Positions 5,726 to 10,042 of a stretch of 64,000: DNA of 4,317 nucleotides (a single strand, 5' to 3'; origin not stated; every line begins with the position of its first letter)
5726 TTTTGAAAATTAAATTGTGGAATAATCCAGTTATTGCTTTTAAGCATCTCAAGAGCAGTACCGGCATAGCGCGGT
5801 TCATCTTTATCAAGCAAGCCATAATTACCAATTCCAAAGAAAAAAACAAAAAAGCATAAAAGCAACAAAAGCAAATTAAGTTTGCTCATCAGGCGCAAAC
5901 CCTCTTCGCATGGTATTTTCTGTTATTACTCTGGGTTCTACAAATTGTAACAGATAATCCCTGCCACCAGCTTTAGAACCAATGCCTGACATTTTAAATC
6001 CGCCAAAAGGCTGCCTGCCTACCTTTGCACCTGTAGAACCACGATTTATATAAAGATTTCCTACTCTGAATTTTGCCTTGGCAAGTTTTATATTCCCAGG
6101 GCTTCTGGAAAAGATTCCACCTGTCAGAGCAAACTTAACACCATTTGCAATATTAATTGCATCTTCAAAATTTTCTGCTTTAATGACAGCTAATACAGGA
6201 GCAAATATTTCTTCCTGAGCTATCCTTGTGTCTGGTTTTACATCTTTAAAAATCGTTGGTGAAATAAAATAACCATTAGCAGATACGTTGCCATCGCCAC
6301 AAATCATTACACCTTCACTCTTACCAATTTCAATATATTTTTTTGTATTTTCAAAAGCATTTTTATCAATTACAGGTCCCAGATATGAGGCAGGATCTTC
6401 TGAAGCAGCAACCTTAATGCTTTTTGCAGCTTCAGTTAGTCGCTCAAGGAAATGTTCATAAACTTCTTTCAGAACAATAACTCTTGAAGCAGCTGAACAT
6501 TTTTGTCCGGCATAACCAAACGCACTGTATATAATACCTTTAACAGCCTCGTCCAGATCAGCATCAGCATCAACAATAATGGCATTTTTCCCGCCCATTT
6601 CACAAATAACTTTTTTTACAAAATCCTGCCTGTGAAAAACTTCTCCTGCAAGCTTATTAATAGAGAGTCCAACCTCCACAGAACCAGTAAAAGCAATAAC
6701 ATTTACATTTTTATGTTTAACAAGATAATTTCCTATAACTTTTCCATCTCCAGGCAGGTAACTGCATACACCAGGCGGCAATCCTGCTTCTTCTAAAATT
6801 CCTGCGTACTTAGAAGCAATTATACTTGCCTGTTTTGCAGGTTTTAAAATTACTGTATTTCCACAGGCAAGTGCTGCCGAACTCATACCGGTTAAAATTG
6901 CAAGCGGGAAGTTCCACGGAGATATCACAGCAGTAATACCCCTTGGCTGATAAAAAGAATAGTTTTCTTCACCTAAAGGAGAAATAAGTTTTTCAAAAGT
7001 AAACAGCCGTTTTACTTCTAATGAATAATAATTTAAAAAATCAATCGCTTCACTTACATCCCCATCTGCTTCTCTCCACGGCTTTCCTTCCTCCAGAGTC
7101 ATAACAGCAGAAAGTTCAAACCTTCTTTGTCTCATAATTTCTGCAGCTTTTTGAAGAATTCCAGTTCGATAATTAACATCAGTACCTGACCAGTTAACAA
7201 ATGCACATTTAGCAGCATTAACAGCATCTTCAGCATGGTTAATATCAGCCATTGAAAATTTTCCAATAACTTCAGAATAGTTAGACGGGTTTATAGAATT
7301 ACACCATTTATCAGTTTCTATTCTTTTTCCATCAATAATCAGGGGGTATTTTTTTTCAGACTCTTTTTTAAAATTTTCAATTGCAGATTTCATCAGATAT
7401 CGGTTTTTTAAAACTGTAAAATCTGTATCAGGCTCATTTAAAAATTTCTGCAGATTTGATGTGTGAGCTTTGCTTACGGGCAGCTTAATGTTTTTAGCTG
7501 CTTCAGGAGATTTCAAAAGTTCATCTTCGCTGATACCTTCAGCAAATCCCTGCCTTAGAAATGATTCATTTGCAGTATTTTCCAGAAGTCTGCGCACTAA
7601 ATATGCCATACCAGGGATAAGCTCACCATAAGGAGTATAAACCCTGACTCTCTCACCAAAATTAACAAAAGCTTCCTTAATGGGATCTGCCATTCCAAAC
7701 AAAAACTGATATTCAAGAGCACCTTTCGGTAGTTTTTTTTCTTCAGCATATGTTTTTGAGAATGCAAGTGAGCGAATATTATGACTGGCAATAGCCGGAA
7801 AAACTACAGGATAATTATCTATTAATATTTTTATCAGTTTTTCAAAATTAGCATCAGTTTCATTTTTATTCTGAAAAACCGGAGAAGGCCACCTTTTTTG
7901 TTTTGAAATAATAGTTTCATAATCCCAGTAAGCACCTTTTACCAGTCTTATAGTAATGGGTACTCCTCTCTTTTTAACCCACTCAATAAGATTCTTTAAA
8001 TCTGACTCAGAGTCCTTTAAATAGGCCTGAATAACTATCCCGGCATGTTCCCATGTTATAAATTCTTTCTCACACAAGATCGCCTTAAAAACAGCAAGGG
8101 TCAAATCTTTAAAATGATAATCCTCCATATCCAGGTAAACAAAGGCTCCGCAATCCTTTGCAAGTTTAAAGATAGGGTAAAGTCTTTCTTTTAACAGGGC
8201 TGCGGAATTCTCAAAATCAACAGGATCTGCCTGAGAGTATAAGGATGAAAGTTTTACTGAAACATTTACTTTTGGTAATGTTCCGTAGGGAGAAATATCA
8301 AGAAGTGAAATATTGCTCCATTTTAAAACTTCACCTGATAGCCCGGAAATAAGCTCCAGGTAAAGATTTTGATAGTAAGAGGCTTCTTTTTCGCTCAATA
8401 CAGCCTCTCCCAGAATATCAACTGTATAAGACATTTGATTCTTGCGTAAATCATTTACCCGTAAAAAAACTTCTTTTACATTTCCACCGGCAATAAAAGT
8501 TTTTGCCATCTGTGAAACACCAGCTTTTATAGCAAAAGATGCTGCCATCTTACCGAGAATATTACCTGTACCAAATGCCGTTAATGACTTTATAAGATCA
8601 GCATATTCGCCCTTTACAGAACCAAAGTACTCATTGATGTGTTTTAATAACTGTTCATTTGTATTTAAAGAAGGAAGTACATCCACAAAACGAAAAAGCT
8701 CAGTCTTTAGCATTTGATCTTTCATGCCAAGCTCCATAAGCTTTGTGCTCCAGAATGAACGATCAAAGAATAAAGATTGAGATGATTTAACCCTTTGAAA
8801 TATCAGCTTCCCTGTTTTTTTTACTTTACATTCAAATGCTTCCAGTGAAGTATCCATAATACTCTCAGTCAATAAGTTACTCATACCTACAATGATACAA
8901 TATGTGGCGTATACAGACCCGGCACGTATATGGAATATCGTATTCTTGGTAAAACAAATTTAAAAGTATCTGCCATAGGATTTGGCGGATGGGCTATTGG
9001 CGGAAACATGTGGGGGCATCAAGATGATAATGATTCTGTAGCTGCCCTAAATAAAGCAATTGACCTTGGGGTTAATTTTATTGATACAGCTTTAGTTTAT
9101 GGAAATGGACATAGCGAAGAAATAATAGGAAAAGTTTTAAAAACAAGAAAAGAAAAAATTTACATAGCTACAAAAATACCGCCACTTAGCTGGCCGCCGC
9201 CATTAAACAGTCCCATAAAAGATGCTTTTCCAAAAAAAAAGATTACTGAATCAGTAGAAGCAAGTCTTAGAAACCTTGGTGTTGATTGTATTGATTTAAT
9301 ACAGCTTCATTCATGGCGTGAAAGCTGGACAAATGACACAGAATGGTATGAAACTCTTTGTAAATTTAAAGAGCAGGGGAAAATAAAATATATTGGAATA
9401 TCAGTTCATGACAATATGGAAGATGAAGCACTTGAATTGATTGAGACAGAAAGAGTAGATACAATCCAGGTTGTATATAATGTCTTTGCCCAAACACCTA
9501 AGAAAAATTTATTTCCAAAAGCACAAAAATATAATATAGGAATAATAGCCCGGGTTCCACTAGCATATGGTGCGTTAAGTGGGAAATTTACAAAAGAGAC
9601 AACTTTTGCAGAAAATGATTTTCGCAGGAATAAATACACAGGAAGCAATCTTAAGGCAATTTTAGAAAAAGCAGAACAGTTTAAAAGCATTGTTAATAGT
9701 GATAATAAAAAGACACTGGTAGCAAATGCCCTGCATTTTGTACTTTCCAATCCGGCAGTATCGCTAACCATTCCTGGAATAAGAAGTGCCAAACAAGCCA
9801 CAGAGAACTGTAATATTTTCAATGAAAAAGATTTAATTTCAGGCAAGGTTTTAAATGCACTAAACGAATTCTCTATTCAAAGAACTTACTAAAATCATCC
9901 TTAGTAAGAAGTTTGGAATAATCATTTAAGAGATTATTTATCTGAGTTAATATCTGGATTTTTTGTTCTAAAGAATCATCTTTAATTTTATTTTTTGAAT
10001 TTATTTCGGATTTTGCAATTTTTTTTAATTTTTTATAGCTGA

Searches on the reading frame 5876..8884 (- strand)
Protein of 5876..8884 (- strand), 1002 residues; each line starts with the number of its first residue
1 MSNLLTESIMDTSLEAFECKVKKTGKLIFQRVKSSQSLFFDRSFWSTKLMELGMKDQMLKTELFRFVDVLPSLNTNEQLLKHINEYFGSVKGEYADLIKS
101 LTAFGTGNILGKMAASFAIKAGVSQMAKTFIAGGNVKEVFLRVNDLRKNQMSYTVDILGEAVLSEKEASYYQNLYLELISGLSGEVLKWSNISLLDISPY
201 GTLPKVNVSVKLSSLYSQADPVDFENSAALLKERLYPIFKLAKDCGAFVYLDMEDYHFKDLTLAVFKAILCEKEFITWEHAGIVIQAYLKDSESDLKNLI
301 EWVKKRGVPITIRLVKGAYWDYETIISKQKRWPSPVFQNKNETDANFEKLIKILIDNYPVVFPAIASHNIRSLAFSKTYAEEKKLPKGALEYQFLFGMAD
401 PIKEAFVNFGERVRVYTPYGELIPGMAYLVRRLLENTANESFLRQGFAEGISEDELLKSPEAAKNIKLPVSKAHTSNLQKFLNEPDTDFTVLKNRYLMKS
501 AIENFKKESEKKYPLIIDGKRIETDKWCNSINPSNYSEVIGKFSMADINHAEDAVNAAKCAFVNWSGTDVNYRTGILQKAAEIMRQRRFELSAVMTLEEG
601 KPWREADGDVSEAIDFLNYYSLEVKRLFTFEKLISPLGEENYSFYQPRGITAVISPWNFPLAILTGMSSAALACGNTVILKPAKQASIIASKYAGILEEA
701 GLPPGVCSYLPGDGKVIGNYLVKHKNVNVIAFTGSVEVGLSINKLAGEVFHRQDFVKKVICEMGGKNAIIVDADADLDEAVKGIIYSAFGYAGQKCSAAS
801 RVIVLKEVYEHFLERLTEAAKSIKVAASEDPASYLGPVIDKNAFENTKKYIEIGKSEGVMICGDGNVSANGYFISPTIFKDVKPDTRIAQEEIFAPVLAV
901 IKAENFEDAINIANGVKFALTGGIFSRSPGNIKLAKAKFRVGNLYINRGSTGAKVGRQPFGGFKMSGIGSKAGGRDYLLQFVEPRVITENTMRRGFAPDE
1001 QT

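Call 43: search_protein_families(library=pfam, proteins=[window:5876-8884:-], max_evalue=0.01)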
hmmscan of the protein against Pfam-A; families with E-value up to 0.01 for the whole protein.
window:5876-8884:- (1002 aa): 3 families
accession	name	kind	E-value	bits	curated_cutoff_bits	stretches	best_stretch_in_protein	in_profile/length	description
PF00171.27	Aldedh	-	1.3e-146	489.3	23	1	528-986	9-460/461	Aldehyde dehydrogenase family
PF01619.24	Pro_dh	-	4.8e-90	302.3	27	1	142-445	4-278/278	Proline dehydrogenase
PF18083.6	PutA_N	-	2.5e-28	98.8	25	1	19-130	2-113/113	Proline utilization A N-terminal domain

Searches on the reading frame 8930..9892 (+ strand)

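Call 43: search_protein_families(library=pfam, proteins=[window:8930-9892:+], max_evalue=0.01)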
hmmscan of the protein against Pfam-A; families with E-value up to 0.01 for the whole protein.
window:8930-9892:+ (320 aa): 1 family
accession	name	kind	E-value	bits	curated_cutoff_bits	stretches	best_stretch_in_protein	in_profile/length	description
PF00248.27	Aldo_ket_red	-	3e-61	207.5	24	1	16-304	2-279/291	Aldo/keto reductase family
